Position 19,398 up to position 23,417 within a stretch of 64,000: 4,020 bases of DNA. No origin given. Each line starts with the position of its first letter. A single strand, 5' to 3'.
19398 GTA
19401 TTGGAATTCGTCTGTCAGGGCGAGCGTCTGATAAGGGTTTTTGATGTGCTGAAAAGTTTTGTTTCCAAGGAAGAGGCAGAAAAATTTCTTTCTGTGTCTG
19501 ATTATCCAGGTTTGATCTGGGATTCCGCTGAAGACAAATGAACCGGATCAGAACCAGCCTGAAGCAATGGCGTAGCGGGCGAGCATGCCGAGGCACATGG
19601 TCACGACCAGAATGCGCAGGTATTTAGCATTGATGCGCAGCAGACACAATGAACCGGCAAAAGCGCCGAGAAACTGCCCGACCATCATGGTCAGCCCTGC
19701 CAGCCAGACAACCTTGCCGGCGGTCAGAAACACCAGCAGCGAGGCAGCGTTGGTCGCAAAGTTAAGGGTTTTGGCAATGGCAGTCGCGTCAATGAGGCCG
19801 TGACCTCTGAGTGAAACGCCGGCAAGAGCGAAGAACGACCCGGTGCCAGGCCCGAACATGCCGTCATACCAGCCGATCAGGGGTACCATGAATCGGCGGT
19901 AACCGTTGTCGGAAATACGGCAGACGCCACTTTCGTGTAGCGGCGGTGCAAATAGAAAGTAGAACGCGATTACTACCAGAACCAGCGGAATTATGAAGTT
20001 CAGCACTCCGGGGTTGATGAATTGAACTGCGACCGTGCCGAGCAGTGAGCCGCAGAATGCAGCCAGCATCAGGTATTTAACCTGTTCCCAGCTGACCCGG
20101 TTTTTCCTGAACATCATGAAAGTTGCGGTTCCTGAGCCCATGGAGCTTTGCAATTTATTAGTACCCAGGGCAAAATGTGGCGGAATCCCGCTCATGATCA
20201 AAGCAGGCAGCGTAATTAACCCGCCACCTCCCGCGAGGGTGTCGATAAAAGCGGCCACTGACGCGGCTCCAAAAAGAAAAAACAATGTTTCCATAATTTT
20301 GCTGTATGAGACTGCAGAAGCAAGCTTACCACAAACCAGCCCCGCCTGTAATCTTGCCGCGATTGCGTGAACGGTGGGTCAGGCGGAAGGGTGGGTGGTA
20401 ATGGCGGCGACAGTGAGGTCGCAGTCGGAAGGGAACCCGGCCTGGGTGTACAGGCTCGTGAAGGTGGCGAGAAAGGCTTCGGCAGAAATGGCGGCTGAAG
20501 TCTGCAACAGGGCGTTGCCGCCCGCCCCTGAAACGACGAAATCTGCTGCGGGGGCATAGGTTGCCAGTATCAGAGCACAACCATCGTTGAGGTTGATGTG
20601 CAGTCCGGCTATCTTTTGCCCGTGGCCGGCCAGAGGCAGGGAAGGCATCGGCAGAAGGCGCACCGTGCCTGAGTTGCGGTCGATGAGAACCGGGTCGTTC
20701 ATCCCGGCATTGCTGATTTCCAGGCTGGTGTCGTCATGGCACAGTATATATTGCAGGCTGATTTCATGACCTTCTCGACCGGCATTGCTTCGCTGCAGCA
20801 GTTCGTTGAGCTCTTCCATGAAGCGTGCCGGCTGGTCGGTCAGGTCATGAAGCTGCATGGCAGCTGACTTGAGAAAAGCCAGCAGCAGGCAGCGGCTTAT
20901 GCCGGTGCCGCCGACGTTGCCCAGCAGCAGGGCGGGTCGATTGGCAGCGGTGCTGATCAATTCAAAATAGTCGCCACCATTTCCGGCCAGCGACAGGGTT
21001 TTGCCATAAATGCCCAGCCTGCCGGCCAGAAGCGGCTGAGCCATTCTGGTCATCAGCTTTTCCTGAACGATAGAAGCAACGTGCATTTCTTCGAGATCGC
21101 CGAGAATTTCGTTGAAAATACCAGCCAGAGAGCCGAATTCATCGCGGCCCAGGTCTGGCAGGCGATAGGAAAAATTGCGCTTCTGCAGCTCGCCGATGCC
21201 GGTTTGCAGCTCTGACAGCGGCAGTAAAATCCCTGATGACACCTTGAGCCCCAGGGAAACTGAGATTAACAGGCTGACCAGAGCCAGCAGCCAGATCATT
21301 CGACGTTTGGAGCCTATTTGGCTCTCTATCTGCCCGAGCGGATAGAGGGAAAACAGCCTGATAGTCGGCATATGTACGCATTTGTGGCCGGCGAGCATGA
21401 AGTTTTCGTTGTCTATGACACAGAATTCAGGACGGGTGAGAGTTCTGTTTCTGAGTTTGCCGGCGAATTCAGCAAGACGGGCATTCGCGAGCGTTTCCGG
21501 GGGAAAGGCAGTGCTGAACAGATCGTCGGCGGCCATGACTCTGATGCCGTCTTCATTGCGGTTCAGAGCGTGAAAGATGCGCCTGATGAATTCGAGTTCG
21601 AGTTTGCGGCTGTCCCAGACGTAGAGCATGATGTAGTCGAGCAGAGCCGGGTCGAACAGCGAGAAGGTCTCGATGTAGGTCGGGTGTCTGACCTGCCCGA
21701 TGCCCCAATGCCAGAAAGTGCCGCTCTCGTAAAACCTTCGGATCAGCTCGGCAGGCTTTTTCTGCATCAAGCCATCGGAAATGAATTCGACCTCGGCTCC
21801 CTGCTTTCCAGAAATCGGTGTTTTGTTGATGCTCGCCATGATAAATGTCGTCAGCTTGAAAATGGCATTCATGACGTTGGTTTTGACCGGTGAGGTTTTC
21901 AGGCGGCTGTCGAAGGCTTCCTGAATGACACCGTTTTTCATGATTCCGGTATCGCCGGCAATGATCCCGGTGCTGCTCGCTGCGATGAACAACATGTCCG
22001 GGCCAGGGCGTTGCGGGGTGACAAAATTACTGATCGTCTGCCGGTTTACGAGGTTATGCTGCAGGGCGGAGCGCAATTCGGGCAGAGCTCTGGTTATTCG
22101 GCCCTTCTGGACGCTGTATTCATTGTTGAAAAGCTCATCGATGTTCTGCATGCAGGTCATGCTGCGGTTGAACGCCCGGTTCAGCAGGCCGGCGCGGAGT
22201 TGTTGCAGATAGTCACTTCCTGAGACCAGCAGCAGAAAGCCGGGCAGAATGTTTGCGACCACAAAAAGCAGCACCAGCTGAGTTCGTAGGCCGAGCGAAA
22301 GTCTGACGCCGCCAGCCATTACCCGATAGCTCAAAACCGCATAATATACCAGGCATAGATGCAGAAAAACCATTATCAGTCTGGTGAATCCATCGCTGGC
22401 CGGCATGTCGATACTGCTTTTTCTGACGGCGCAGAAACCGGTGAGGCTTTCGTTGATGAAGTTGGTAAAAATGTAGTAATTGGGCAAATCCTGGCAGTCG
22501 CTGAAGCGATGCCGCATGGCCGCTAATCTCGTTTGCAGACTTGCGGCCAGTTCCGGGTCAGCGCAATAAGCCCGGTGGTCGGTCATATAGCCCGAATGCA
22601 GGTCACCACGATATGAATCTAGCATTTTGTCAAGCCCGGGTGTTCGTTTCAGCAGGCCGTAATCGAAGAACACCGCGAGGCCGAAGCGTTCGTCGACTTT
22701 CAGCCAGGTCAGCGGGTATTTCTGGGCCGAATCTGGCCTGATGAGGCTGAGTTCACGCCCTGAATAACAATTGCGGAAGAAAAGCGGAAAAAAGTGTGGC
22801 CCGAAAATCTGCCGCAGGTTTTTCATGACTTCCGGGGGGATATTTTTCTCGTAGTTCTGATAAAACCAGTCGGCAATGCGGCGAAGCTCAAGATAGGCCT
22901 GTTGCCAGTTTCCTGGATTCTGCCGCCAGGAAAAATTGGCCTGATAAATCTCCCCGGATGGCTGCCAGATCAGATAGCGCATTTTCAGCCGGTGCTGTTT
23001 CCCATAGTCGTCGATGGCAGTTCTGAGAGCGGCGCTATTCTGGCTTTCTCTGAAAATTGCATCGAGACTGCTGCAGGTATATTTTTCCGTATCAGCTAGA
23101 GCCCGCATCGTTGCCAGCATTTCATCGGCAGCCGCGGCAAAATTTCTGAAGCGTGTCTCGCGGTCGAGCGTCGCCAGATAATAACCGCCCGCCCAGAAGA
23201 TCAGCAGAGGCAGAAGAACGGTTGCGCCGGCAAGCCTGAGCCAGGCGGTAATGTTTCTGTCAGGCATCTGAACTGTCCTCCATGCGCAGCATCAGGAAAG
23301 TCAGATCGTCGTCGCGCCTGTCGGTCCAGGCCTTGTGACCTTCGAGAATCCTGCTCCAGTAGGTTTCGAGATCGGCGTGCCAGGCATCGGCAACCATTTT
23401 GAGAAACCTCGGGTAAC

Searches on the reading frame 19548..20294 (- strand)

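Call 50: search_protein_families(library=pfam, proteins=[window:19548-20294:-], max_evalue=0.0001)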
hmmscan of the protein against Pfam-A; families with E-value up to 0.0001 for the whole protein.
window:19548-20294:- (248 aa): 1 family
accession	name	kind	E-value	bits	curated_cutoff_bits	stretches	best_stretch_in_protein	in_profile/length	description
PF01925.25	TauE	-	6.8e-44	150.7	32.6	1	7-240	1-236/237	Sulfite exporter TauE/SafE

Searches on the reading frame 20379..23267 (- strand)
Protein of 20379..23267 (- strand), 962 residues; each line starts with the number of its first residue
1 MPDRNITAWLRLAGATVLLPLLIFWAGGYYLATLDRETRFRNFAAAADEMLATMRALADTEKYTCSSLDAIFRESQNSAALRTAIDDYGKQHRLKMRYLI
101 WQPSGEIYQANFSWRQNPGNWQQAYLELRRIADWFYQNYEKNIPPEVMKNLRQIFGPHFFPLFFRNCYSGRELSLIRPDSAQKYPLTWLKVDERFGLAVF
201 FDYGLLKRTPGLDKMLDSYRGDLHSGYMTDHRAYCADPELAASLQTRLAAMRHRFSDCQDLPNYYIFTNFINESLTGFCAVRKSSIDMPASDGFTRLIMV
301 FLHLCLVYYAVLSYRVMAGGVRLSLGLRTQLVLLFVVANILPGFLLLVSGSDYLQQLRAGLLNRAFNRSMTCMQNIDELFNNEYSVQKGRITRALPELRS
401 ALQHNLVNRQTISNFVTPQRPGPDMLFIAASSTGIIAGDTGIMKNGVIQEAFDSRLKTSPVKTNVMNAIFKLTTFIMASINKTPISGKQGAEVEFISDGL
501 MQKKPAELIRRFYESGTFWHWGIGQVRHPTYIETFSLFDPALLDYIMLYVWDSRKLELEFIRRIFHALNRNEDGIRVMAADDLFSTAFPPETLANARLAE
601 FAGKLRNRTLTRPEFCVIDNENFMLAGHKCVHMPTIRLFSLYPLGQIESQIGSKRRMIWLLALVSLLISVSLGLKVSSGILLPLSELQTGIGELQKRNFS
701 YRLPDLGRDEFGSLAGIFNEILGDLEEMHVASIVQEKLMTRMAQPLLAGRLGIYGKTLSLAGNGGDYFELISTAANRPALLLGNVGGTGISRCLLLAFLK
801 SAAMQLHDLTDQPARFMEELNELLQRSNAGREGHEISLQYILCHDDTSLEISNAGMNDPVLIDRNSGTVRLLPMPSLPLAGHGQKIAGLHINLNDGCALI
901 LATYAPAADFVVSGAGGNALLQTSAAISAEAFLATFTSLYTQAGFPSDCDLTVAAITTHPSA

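Call 50: search_protein_families(library=pfam, proteins=[window:20379-23267:-], max_evalue=0.0001)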
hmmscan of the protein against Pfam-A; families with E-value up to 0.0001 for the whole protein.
window:20379-23267:- (962 aa): 2 families
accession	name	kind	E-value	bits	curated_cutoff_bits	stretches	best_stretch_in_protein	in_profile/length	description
PF07228.17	SpoIIE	-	5.8e-10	39.9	25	1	777-903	4-130/192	Stage II sporulation protein E (SpoIIE)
PF00672.30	HAMP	-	2.4e-07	31.4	25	1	680-726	6-52/53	HAMP domain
